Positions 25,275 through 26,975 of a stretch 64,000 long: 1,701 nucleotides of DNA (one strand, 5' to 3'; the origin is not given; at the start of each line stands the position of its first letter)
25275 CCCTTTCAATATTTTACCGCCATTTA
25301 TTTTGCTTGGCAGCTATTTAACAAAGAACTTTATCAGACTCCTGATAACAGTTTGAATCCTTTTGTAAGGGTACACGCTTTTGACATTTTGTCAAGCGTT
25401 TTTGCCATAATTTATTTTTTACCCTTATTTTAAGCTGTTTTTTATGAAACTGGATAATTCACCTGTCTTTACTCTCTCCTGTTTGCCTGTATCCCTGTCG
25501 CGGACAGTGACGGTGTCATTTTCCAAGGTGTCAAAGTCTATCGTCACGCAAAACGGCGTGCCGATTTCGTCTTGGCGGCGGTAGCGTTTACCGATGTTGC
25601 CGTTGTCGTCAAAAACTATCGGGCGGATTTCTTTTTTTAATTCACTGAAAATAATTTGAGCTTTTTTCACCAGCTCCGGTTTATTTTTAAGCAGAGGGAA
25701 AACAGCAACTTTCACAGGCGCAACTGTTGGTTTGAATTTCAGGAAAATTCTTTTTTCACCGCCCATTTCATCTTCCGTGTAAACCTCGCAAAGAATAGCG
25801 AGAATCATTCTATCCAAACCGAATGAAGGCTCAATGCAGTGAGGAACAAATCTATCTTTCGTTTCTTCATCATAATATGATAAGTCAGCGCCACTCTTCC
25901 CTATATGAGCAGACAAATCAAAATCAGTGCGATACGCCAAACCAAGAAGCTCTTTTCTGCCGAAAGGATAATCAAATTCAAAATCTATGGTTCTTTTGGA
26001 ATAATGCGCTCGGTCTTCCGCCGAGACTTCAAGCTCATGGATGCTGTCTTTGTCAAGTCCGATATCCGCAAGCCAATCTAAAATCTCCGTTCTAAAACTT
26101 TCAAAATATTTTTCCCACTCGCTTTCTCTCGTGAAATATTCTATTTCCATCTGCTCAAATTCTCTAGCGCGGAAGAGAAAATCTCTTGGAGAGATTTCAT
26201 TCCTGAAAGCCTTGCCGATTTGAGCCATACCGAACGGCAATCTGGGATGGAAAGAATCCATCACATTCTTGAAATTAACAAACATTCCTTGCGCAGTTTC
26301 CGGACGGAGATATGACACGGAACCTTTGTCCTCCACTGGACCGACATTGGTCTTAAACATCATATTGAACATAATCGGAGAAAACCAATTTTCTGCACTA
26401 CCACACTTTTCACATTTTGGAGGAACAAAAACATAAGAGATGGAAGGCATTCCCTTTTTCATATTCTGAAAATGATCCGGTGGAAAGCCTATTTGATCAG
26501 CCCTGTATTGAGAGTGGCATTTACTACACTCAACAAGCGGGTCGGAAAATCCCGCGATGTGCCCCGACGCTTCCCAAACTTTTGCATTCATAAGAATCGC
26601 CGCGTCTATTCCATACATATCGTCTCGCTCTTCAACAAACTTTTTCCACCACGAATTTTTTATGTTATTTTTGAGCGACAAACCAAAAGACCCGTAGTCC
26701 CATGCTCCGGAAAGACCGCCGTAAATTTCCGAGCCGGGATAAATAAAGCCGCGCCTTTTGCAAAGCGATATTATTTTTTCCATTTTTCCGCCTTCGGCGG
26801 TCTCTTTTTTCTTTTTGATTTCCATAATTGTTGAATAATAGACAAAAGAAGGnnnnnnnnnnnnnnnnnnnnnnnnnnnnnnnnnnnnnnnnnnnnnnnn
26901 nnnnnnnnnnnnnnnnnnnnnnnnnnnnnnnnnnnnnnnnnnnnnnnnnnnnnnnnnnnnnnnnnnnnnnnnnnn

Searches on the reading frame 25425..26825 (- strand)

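Call 75: search_protein_families(library=pfam, proteins=[window:25425-26825:-], max_evalue=0.00001)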
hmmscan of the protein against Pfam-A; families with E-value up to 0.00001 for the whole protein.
window:25425-26825:- (466 aa): 2 families
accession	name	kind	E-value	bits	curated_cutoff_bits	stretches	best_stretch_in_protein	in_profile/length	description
PF03129.25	HGTP_anticodon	-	1.6e-24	86.3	21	1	372-463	1-93/94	Anticodon binding domain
PF00587.30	tRNA-synt_2b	-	7.5e-15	55.9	29.3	1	168-345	8-176/179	tRNA synthetase class II core domain (G, H, P, S and T)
